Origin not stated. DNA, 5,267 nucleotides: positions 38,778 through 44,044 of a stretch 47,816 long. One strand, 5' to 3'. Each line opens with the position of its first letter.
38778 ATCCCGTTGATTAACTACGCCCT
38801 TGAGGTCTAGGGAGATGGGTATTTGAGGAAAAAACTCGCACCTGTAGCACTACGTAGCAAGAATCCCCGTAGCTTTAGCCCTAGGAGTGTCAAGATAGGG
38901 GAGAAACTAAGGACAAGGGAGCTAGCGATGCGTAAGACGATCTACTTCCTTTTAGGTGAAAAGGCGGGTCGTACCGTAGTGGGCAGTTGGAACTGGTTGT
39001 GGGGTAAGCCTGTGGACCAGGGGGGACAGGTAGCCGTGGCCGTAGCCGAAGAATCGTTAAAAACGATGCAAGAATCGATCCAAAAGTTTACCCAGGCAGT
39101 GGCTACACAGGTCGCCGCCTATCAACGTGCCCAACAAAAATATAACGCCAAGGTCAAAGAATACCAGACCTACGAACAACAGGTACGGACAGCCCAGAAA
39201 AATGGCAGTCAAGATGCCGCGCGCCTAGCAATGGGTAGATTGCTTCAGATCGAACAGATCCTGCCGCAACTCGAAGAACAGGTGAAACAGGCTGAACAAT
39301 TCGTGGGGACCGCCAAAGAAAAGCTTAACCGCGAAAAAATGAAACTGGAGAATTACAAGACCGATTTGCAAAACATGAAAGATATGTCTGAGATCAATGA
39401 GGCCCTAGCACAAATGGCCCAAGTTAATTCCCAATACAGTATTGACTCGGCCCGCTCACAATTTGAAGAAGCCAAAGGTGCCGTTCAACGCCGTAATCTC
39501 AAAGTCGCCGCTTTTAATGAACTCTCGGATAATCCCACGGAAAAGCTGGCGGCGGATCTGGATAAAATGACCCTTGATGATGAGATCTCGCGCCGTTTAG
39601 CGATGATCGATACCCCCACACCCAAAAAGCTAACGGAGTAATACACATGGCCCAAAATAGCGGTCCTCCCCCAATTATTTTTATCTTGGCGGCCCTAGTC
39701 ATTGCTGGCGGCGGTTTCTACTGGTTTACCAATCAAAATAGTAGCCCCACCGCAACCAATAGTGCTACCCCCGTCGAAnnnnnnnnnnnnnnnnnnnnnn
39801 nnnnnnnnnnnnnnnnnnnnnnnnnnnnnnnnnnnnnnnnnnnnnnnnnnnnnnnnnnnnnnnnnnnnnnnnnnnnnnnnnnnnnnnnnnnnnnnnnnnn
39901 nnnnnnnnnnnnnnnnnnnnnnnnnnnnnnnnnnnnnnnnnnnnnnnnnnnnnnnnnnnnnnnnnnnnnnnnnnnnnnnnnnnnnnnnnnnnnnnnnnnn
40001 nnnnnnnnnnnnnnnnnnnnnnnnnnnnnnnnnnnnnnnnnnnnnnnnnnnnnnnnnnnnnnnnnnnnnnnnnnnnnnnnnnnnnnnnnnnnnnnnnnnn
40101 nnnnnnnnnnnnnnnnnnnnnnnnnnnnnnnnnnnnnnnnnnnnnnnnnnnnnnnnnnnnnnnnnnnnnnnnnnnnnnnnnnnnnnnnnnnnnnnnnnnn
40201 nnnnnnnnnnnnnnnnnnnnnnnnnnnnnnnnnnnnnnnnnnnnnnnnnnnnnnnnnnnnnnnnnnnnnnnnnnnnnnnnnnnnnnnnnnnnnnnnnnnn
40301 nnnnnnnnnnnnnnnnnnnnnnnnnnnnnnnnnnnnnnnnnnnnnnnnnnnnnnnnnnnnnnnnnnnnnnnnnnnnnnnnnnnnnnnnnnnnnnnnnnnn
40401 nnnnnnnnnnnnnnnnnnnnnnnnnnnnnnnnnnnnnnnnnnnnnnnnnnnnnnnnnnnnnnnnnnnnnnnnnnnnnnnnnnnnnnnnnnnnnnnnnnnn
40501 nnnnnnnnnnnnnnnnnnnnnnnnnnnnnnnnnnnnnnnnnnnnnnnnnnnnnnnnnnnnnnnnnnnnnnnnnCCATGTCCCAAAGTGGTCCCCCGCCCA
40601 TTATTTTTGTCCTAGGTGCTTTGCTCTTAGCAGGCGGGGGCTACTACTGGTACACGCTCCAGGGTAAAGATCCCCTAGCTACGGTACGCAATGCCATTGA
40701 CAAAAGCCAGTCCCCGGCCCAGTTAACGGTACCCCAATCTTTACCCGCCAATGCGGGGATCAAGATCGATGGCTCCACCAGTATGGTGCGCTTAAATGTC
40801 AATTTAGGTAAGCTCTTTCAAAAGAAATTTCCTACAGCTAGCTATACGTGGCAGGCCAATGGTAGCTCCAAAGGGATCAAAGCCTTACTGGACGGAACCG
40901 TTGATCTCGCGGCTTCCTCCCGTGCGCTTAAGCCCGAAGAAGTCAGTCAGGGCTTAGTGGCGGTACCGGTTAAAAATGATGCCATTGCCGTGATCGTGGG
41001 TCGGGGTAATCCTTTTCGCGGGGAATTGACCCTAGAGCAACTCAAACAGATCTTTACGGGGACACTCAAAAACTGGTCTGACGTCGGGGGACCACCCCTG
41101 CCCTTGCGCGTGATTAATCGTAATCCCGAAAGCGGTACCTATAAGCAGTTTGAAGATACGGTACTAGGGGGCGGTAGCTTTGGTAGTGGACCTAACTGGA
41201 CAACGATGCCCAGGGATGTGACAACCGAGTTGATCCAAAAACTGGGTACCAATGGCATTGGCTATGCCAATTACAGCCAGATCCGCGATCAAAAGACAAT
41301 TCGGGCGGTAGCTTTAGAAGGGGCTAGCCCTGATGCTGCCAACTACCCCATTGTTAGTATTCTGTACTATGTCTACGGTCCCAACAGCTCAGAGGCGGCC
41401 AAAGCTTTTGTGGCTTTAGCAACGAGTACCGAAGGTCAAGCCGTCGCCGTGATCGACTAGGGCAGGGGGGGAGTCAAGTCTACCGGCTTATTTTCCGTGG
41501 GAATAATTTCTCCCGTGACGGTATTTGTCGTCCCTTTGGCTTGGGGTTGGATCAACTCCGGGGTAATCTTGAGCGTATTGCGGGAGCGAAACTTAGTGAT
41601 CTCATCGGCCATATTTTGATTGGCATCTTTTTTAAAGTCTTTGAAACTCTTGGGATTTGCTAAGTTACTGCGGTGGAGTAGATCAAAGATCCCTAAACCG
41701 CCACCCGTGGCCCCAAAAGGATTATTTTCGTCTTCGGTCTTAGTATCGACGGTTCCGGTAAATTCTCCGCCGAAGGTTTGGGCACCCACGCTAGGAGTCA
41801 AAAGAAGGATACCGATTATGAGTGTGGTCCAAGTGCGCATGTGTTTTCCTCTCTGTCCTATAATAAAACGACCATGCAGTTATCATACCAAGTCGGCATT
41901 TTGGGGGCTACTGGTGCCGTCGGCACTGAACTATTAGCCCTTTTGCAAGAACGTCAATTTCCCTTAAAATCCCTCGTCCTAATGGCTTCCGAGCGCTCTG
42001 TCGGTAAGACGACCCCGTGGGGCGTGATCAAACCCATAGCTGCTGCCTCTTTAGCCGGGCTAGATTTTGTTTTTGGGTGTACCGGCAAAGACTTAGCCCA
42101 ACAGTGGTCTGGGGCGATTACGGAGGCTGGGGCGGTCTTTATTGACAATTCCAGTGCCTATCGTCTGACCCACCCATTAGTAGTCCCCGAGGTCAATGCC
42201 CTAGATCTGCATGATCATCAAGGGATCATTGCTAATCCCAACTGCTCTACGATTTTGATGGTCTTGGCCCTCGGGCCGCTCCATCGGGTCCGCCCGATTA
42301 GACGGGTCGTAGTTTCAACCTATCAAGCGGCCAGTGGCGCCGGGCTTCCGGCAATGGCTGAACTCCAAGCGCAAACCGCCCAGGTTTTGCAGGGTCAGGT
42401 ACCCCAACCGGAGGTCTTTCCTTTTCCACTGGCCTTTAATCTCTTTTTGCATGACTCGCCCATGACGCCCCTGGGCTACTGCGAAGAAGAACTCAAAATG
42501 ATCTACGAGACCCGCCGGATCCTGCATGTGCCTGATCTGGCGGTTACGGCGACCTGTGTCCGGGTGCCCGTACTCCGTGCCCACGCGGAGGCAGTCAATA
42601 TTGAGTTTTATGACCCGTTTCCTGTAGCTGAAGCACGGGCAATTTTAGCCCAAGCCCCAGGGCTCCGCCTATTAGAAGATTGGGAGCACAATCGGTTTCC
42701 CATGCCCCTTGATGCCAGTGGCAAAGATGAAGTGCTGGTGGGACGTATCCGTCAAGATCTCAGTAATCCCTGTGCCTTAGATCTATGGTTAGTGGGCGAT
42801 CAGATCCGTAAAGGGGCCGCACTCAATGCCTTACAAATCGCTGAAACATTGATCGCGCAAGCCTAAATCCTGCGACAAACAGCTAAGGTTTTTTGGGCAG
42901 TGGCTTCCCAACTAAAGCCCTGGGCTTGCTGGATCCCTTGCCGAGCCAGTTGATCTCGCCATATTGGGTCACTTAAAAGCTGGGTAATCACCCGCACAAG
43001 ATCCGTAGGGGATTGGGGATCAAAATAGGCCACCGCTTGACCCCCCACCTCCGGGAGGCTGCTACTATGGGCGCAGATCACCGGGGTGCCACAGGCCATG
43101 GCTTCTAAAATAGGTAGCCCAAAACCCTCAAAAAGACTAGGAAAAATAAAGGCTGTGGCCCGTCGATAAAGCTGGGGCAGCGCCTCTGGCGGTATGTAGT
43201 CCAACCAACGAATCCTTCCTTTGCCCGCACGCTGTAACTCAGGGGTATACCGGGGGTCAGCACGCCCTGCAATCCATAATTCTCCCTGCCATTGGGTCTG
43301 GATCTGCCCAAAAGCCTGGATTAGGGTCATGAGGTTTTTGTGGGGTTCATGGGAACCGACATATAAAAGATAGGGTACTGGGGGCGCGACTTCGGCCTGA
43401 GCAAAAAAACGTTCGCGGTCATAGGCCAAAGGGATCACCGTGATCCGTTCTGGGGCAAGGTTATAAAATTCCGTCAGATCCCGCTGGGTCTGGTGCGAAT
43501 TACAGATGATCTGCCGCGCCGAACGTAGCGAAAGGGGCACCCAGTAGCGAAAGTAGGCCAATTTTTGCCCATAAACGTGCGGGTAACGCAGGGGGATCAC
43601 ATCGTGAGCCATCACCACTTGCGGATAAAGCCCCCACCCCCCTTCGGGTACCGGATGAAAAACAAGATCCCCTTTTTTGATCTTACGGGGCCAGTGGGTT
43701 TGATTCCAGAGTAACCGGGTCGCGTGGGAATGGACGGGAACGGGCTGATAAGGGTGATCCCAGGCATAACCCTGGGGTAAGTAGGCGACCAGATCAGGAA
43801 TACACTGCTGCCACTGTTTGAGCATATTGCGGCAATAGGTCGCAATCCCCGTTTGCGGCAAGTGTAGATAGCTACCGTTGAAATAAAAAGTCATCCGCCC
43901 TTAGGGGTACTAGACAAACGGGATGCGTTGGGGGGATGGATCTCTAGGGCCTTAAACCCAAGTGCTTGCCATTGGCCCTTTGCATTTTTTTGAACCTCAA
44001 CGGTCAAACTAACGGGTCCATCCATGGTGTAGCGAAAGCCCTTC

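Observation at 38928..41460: PspA/IM30-like gene followed by two membrane-anchored PstS-like binding proteins, with no ABC transporter partners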

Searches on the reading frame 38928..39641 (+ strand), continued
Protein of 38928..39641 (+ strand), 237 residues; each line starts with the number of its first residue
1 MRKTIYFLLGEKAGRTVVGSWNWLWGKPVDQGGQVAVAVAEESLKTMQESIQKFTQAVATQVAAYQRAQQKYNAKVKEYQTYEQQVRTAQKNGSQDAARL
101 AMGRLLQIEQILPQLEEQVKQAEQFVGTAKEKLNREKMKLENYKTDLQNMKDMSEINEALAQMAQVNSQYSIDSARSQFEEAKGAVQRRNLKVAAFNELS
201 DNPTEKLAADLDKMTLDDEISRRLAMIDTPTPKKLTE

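Call 49: fold_search(model_id=the predicted structure, library=pdb)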
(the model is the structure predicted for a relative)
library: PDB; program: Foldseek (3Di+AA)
matches with E <= 10: 591; with E <= 0.001: 0
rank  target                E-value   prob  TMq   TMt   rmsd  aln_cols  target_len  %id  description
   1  6zvr_CB               1.0e-03  1.00  0.44  0.48  48.3       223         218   23  C11 symmetry: Bacterial Vipp1 and PspA are members of the ancient ESCRT-III membrane-remodeling superfamily. (released 2021-08-04)
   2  8qfv                  1.6e-03  1.00  0.47  0.52  47.1       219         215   24  305A Vipp1 helical tubes in the presence of EPL (released 2024-09-11)
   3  7o3w_A                2.1e-03  1.00  0.43  0.47  41.1       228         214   20  Structural basis for VIPP1 oligomerization and maintenance of thylakoid membrane integrity (released 2021-06-30)
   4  8qbw                  3.1e-03  1.00  0.45  0.48  44.9       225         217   24  Cryo-EM structure of Vipp1-deltaH6_aa1-219 helical filament with lattice 3 (Vipp1-deltaH6_L3) (released 2024-09-11)
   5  6zvr_A                3.1e-03  1.00  0.43  0.46  53.5       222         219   25  C11 symmetry: Bacterial Vipp1 and PspA are members of the ancient ESCRT-III membrane-remodeling superfamily. (released 2021-08-04)
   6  9eom                  3.7e-03  1.00  0.45  0.49  51.7       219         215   23  250A Vipp1 dL10Ala helical tubes in the presence of EPL (released 2024-10-16)
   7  8qbr                  6.1e-03  1.00  0.41  0.45  45.2       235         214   20  Cryo-EM structure of Vipp1 helical filament with lattice 1 (Vipp1_L1) (released 2024-09-18)
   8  8qhx                  7.4e-03  1.00  0.42  0.51  53.0       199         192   24  280A Vipp1 H1-6 helical tubes in the presence of EPL (released 2024-09-18)
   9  7o3x_A                7.4e-03  1.00  0.46  0.51  42.9       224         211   25  Structural basis for VIPP1 oligomerization and maintenance of thylakoid membrane integrity (released 2021-06-30)
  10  8qbs                  1.1e-02  1.00  0.46  0.54  41.7       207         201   25  Cryo-EM structure of Vipp1-F197K/L200K helical filament with lattice 1 (Vipp1-F197K/L200K_L1) (released 2024-09-11)
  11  7o3x_B                1.1e-02  1.00  0.46  0.50  46.7       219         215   24  Structural basis for VIPP1 oligomerization and maintenance of thylakoid membrane integrity (released 2021-06-30)
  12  6zvr_DB               3.7e-02  1.00  0.37  0.53  22.3       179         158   23  C11 symmetry: Bacterial Vipp1 and PspA are members of the ancient ESCRT-III membrane-remodeling superfamily. (released 2021-08-04)
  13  6tz5_AA               5.5e-02  0.84  0.25  0.30  41.6       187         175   16  CryoEM reconstruction of membrane-bound ESCRT-III filament composed of CHMP1B+IST1 (left-handed) (released 2020-04-08)
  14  6ixe                  5.8e-02  0.87  0.28  0.30  23.7       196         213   16  Crystal structure of SeMet apo SH3BP5 (I41) (released 2019-03-20)
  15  6zvs_A                7.1e-02  1.00  0.41  0.71  22.9       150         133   23  C12 symmetry: Bacterial Vipp1 and PspA are members of the ancient ESCRT-III membrane-remodeling superfamily. (released 2021-08-04)
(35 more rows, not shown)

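Call 51: search_protein_families(library=pfam, proteins=[L009:6729-8135:+, L020:6699-8126:+, L008:6705-7349:+, L008:2115-4544:-, L008:4486-5760:-, L013:1053-2444:+], max_evalue=0.001)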
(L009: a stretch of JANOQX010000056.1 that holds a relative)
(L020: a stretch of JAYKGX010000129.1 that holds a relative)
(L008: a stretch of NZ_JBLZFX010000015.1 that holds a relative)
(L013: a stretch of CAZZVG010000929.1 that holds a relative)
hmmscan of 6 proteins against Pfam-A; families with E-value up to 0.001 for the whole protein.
L009:6729-8135:+ (468 aa): 3 families
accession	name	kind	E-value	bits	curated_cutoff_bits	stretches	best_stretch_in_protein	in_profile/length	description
PF13458.12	Peripla_BP_6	-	3.3e-35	122.8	31.7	1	127-452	16-338/343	Periplasmic binding protein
PF01094.35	ANF_receptor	-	7.6e-18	65.1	25.4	1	136-445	6-343/353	Receptor family ligand binding region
PF13433.12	Peripla_BP_5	-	0.00043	19.9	27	1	128-192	16-80/363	Periplasmic binding protein domain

L020:6699-8126:+ (475 aa): 3 families
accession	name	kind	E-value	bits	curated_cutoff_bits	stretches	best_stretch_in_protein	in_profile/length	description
PF13458.12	Peripla_BP_6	-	1.3e-37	130.7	31.7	1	135-443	15-327/343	Periplasmic binding protein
PF01094.35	ANF_receptor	-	3.7e-16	59.6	25.4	1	145-350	6-210/353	Receptor family ligand binding region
PF13433.12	Peripla_BP_5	-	4e-07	29.9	27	1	139-318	18-193/363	Periplasmic binding protein domain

L008:6705-7349:+ (214 aa): 1 family
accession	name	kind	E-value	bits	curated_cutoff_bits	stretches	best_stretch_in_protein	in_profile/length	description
PF12158.14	DUF3592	-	4.1e-08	34.2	25.3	1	47-132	1-82/84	Domain of unknown function (DUF3592)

L008:2115-4544:- (809 aa): 7 families
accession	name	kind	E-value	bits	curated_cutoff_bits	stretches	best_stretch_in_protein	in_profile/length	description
PF00069.31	Pkinase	-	3e-31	109.2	31.7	1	84-262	27-200/263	Protein kinase domain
PF13458.12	Peripla_BP_6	-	5.1e-21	76.1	31.7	1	437-784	1-332/343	Periplasmic binding protein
PF07714.23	PK_Tyr_Ser-Thr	-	1.2e-15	58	23.1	1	79-257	26-202/258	Protein tyrosine and serine/threonine kinase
PF01094.35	ANF_receptor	-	5.8e-12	45.8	25.4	1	471-774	19-334/353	Receptor family ligand binding region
PF03109.22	ABC1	-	1.3e-06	28.2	22.9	1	135-214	145-223/244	ABC1 atypical kinase-like domain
PF01636.29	APH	-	2e-05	24.9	23.2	0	160-204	154-196/239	Phosphotransferase enzyme family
PF13433.12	Peripla_BP_5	-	9.2e-05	22.1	27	1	474-611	39-168/363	Periplasmic binding protein domain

L008:4486-5760:- (424 aa): 4 families
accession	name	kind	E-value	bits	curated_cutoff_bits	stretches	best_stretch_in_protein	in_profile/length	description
PF00931.28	NB-ARC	-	1.2e-08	35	23.5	1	116-316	16-206/248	NB-ARC domain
PF20703.3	nSTAND1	-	1.7e-08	35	27.1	1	97-266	12-177/379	Novel STAND NTPase 1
PF13191.12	AAA_16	-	7e-08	33.6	32.6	1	101-247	2-137/167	AAA ATPase domain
PF05729.18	NACHT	-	9.7e-06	25.9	26.7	1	119-279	1-156/167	NACHT domain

L013:1053-2444:+ (463 aa): 3 families
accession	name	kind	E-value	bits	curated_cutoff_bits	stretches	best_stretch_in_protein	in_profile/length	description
PF13458.12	Peripla_BP_6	-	3.7e-34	119.3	31.7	1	133-450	18-341/343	Periplasmic binding protein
PF01094.35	ANF_receptor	-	4.6e-16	59.2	25.4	1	140-328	6-199/353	Receptor family ligand binding region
PF13433.12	Peripla_BP_5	-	4e-05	23.3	27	1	134-319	18-201/363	Periplasmic binding protein domain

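Call 90: find_encoding_contigs(protein=P0003, flank=8000, max_places=2)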
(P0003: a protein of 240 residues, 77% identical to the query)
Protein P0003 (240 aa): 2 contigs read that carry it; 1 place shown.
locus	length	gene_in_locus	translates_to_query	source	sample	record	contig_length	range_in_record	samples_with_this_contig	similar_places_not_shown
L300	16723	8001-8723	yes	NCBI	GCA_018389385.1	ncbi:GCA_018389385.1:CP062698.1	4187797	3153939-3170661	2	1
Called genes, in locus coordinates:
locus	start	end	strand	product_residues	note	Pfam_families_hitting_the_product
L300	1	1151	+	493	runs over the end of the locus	PF02789:Peptidase_M17_N, PF00883:Peptidase_M17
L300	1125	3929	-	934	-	PF02660:G3P_acyltransf, PF01326:PPDK_N, PF27448:Rph_4th (faint), PF00391:PEP-utilizers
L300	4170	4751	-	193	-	PF05685:Uma2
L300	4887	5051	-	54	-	-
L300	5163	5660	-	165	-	PF01844:HNH, PF13395:HNH_4, PF14279:HNH_5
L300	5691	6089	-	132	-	PF07736:CM_1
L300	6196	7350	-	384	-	PF00089:Trypsin, PF13365:Trypsin_2, PF00595:PDZ, PF13180:PDZ_2, PF17820:PDZ_6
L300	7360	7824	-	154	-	PF00160:Pro_isomerase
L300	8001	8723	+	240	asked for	PF04012:PspA_IM30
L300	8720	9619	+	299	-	PF12849:PBP_like_2, PF03466:LysR_substrate (faint), PF01547:SBP_bac_1, PF13531:SBP_bac_11, PF12727:PBP_like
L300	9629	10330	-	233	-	PF01746:tRNA_m1G_MT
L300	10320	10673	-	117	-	-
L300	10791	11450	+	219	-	PF07099:DUF1361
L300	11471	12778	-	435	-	PF00370:FGGY_N, PF02782:FGGY_C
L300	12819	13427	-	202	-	PF00730:HhH-GPD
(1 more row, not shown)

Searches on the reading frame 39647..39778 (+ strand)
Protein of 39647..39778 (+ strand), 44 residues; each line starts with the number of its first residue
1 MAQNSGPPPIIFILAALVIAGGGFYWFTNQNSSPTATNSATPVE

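Call 68: find_homologous_proteins(query=A4, max_evalue=10)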
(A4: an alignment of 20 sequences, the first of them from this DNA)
Query A4 (20 sequences) (44 aa, profile of the alignment): 3 proteins with E <= 10 among 1409 candidates.
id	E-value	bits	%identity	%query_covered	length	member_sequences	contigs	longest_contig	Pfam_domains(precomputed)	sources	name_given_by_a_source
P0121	6.2e-2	31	47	43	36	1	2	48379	-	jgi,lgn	jgi:hypothetical protein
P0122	8.8e-1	27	41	61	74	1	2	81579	-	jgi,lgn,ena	-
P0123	3.1e+0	25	26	95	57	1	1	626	-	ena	-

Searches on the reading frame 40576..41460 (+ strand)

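Call 3: search_protein_families(library=pfam, proteins=[window:40576-41460:+], max_evalue=0.01)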
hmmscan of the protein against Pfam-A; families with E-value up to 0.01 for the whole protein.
window:40576-41460:+ (294 aa): 5 families
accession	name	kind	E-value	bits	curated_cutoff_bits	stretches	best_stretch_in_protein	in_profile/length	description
PF12849.12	PBP_like_2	-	7e-34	118.2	27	1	54-285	4-266/267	PBP superfamily domain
PF12727.12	PBP_like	-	9.4e-08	31.9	27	1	80-196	3-113/193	PBP superfamily domain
PF13531.11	SBP_bac_11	-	2.9e-06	27.7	25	1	67-290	6-220/227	Bacterial extracellular solute-binding protein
PF01547.30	SBP_bac_1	-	4.1e-06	27.4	26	1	79-289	15-307/307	Bacterial extracellular solute-binding protein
PF03466.25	LysR_substrate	-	0.00057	19.8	28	1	79-157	26-102/209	LysR substrate binding domain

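Call 4: search_protein_families(library=ncbifam, proteins=[window:40576-41460:+], max_evalue=0.01)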
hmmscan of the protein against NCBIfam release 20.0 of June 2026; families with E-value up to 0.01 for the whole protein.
window:40576-41460:+ (294 aa): 5 families
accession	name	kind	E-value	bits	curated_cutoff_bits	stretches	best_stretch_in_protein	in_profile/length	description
TIGR02136.1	ptsS_2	subfamily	9.2e-42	143.2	206.6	1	43-288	23-283/295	phosphate ABC transporter substrate-binding protein PstS family protein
TIGR00975.1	3a0107s03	equivalog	2e-12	46.8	205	1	63-192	2-146/315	phosphate ABC transporter substrate-binding protein PstS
NF008171.0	PRK10918.1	equivalog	3.8e-06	26.1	339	1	87-169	53-138/346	phosphate ABC transporter substrate-binding protein PstS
NF040786.1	LysR_Sec_metab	equivalog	0.00019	20.5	250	1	79-248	111-260/298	selenium metabolism-associated LysR family transcriptional regulator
TIGR03339.1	phn_lysR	subfamily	0.00021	20.7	341.1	1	79-157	104-180/279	aminoethylphosphonate catabolism associated LysR family transcriptional regulator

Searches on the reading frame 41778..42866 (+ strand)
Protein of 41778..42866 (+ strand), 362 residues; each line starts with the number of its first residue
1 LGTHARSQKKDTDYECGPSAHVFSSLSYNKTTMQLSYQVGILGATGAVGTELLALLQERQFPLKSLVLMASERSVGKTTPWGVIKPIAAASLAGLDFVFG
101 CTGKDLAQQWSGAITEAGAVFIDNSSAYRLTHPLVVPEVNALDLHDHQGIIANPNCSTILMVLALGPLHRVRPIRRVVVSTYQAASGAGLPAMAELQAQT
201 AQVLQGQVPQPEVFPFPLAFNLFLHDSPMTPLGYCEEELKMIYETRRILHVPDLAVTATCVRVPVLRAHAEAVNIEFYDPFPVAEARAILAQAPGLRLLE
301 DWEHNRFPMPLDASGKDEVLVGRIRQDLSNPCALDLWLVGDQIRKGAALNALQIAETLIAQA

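Call 45: search_protein_families(library=pfam, proteins=[window:41778-42866:+], max_evalue=0.00001)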
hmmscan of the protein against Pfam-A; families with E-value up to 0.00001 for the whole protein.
window:41778-42866:+ (362 aa): 2 families
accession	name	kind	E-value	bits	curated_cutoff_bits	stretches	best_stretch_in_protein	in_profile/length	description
PF02774.23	Semialdhyde_dhC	-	6.6e-47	160.5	26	1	165-345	1-184/184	Semialdehyde dehydrogenase, dimerisation domain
PF01118.30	Semialdhyde_dh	-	2.2e-24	86.6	26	1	38-145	1-119/121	Semialdehyde dehydrogenase, NAD binding domain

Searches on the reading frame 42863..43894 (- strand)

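Call 45: search_protein_families(library=pfam, proteins=[window:42863-43894:-], max_evalue=0.00001)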
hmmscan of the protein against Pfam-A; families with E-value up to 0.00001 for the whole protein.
window:42863-43894:- (343 aa): 6 families
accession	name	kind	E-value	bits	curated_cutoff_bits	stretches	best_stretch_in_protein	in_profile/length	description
PF00534.26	Glycos_transf_1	-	6.3e-30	104.4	26.4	1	160-322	2-171/172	Glycosyl transferases group 1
PF13692.12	Glyco_trans_1_4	-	5.1e-27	95.3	27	1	174-309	2-142/142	Glycosyl transferases group 1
PF13439.12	Glyco_transf_4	-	5.2e-12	46.5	28.5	1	46-162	42-170/170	Glycosyltransferase Family 4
PF13524.12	Glyco_trans_1_2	-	1.6e-10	41.6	25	1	211-337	22-143/144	Glycosyl transferase-like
PF20706.3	GT4-conflict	-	5.6e-09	35.9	26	1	173-280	197-316/385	Family 4 Glycosyltransferase in conflict systems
PF13579.12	Glyco_trans_4_4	-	2e-07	32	29.7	0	91-156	96-157/158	Glycosyl transferase 4-like domain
